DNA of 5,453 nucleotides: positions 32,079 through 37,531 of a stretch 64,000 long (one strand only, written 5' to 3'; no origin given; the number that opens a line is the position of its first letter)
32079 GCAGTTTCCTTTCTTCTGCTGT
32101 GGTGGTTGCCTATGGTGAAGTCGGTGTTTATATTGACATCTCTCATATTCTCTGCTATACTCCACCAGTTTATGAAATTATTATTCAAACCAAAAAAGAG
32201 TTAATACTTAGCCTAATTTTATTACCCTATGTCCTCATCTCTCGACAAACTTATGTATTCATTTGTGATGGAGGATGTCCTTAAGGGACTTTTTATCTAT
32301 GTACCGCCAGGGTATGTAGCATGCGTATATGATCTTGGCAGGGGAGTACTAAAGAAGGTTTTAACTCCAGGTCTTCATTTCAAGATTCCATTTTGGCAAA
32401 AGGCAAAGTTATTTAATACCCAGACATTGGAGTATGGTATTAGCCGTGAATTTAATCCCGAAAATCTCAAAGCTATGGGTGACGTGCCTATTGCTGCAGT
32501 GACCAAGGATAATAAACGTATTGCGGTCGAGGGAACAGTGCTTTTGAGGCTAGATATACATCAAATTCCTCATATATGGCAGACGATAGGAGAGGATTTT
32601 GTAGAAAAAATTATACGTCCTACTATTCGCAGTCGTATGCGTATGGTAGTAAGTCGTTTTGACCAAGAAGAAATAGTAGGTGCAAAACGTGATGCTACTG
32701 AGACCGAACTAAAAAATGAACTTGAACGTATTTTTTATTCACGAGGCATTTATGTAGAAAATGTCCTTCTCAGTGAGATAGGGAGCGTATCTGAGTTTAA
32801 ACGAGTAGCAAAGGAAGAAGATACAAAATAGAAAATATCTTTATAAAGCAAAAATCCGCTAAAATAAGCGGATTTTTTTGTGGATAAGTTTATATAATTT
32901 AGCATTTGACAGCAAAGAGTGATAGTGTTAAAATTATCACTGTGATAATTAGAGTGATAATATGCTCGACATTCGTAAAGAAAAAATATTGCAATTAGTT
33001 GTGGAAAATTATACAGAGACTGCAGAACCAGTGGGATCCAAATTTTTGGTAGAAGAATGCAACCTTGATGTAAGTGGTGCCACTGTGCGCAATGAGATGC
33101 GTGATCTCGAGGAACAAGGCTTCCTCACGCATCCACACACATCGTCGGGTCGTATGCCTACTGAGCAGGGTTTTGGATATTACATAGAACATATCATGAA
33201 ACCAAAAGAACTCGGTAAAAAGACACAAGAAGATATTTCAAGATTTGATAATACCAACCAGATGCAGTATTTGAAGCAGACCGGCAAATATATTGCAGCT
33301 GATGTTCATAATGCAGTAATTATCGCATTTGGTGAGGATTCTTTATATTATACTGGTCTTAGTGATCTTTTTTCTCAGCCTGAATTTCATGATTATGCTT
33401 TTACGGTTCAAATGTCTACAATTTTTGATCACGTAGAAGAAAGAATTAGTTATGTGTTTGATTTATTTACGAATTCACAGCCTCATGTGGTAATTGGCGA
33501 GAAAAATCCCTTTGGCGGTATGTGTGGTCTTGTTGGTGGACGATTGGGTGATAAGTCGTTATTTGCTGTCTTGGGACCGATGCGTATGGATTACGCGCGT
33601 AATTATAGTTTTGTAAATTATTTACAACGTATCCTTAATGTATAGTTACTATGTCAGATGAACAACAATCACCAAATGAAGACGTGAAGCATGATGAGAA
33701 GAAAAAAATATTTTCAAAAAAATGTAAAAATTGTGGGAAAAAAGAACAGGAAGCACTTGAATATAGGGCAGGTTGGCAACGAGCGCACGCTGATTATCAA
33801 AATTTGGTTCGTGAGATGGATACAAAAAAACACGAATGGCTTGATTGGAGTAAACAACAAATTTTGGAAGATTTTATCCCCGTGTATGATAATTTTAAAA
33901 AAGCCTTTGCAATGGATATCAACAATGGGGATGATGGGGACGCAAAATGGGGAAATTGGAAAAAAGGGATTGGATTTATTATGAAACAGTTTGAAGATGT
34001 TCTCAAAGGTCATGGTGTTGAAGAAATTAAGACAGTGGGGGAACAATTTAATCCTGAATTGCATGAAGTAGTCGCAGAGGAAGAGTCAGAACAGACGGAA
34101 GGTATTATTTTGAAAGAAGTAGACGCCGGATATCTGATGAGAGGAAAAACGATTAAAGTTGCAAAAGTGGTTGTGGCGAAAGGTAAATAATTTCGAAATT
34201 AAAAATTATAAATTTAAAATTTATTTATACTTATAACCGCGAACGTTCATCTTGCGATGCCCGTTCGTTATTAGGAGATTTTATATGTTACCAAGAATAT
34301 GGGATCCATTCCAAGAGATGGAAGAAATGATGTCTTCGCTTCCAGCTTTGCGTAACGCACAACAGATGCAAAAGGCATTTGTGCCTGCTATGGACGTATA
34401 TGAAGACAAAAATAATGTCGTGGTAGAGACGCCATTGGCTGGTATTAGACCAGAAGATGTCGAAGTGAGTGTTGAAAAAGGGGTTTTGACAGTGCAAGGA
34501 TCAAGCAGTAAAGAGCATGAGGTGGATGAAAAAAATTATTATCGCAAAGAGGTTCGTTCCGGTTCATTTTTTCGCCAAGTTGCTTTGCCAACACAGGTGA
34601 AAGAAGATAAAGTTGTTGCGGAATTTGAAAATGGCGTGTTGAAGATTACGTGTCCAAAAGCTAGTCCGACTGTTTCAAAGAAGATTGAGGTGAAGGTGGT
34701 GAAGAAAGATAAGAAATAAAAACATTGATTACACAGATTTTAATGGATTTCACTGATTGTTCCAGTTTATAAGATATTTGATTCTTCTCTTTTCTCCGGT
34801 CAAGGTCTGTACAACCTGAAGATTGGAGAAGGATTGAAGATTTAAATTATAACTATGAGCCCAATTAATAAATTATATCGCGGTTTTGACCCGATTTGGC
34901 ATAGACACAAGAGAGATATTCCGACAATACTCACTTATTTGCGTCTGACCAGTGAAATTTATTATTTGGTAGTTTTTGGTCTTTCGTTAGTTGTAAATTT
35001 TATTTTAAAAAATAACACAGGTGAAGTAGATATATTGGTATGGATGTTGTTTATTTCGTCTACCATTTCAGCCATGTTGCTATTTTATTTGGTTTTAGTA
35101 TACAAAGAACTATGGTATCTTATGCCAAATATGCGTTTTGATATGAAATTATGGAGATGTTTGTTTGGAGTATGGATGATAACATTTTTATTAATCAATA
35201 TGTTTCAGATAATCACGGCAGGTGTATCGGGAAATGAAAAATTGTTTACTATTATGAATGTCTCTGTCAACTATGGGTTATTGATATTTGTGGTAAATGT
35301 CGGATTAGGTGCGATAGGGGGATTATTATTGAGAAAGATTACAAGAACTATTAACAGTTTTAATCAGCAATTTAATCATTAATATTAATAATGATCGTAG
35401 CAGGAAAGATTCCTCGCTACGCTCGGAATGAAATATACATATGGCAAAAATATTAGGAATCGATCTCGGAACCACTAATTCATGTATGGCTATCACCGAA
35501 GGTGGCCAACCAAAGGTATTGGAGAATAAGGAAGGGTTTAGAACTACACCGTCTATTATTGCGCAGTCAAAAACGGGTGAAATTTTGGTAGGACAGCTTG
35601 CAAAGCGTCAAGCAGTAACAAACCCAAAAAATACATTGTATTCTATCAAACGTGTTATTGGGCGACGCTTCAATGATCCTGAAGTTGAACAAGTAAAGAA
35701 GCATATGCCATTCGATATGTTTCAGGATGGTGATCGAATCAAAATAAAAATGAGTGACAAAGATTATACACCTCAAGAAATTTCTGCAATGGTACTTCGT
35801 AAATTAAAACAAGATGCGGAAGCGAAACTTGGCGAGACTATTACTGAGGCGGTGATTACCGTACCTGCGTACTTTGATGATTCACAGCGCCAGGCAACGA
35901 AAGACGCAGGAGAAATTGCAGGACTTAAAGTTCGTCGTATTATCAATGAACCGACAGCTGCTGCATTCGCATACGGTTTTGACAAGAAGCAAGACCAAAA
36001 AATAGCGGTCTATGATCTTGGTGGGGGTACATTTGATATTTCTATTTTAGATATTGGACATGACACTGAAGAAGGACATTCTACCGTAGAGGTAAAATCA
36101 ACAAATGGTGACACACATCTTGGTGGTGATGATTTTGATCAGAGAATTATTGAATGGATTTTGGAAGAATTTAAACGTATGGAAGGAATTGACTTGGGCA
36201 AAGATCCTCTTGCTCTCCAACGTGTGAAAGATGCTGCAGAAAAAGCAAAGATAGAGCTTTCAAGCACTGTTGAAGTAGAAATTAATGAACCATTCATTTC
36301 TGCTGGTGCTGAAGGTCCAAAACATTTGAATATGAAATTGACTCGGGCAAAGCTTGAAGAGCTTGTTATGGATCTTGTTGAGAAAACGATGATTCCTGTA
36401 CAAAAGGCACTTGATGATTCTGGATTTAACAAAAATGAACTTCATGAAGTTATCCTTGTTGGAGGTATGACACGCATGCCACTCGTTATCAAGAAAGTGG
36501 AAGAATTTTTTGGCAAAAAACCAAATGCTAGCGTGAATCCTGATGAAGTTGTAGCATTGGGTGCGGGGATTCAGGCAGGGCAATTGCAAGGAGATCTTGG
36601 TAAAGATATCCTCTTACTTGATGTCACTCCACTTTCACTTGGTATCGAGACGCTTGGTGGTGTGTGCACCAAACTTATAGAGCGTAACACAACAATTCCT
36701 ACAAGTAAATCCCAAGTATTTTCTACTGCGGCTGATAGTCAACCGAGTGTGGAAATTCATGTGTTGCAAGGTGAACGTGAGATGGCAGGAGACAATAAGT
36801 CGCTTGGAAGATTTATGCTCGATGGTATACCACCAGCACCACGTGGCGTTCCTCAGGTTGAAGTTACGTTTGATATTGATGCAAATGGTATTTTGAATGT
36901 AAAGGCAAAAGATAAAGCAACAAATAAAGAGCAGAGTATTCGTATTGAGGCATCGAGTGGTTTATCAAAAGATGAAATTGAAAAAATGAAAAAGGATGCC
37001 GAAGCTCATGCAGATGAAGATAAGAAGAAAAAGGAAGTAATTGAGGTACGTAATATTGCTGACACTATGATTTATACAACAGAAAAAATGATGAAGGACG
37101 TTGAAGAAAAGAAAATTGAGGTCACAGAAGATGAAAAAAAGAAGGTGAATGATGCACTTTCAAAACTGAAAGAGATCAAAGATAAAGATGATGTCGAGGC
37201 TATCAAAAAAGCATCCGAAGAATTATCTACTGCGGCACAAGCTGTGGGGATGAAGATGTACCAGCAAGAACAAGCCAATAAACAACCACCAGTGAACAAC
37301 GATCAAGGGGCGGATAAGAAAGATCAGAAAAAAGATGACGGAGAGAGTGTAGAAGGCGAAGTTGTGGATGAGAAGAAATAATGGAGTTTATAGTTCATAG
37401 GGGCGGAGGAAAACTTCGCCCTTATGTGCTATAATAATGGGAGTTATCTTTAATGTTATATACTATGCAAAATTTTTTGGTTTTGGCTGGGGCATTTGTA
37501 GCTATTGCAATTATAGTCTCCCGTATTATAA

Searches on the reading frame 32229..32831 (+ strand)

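Call 67: search_protein_families(library=pfam, proteins=[window:32229-32831:+], max_evalue=0.00001)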
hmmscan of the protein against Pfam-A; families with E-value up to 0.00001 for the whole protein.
window:32229-32831:+ (200 aa): 1 family
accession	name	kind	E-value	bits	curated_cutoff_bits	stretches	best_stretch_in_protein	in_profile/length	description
PF01145.31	Band_7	-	1.6e-24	87.3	23.6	1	25-185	3-146/176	SPFH domain / Band 7 family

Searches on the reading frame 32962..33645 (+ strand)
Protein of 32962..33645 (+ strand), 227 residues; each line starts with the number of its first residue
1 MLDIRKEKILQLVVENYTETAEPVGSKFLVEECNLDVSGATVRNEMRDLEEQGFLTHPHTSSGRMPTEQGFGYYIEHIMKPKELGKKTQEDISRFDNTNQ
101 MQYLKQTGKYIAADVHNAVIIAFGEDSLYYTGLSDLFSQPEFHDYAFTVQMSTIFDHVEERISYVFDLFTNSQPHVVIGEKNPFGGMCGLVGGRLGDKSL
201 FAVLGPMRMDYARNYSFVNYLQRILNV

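Call 67: search_protein_families(library=pfam, proteins=[window:32962-33645:+], max_evalue=0.00001)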
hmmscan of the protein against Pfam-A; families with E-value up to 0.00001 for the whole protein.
window:32962-33645:+ (227 aa): 1 family
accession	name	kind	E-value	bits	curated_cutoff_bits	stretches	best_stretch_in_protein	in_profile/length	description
PF01628.27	HrcA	-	1e-09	39.1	22.2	1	99-213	97-213/215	HrcA protein C terminal domain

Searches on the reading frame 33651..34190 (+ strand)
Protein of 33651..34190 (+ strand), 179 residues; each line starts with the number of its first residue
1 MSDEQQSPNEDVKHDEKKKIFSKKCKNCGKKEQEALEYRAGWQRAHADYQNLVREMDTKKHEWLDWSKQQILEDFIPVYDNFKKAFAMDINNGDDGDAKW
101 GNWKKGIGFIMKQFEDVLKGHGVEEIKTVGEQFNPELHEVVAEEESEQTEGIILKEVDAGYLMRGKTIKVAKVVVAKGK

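Call 67: search_protein_families(library=pfam, proteins=[window:33651-34190:+], max_evalue=0.00001)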
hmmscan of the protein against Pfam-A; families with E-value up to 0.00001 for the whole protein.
window:33651-34190:+ (179 aa): 1 family
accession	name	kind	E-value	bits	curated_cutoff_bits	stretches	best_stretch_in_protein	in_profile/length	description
PF01025.24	GrpE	-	4.5e-33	114.7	25.8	1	21-177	13-165/165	GrpE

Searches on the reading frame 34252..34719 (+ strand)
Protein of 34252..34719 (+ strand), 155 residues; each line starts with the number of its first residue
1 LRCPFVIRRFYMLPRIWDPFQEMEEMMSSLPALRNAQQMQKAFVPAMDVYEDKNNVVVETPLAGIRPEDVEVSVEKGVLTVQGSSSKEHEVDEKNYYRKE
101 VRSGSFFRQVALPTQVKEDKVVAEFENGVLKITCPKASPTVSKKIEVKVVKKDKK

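Call 67: search_protein_families(library=pfam, proteins=[window:34252-34719:+], max_evalue=0.00001)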
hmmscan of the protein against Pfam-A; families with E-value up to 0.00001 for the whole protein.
window:34252-34719:+ (155 aa): 2 families
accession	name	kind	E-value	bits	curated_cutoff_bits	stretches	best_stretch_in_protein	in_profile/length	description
PF00011.27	HSP20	-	1.5e-21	76.8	20.8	1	49-148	2-100/102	Hsp20/alpha crystallin family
PF17886.7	ArsA_HSP20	-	1.6e-06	28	22.5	1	54-133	2-62/63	HSP20-like domain found in ArsA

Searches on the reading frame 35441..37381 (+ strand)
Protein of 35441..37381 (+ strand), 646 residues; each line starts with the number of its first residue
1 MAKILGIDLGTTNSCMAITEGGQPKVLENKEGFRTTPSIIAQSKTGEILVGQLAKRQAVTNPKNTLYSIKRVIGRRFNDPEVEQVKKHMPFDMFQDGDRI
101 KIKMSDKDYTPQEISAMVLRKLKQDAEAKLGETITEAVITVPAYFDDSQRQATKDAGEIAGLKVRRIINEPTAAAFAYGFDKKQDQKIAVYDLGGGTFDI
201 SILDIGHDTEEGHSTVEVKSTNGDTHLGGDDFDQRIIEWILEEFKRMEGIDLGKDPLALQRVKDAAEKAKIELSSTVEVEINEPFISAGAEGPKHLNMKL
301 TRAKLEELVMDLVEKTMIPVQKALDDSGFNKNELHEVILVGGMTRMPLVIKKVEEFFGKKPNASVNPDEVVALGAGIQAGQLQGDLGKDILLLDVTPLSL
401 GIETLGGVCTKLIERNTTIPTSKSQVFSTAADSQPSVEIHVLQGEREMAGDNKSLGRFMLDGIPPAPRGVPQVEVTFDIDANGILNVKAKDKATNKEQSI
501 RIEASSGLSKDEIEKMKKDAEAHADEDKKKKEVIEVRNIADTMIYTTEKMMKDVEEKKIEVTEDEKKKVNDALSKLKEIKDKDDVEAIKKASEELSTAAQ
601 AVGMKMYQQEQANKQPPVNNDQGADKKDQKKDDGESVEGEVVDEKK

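Call 67: search_protein_families(library=pfam, proteins=[window:35441-37381:+], max_evalue=0.00001)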
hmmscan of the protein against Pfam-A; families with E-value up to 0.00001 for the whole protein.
window:35441-37381:+ (646 aa): 2 families
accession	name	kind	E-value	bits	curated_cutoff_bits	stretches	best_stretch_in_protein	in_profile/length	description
PF00012.26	HSP70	-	1e-249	830.3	20.6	1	4-608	1-599/599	Hsp70 protein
PF06723.19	MreB_Mbl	-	1.6e-13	50.6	27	1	114-379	73-319/327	MreB/Mbl protein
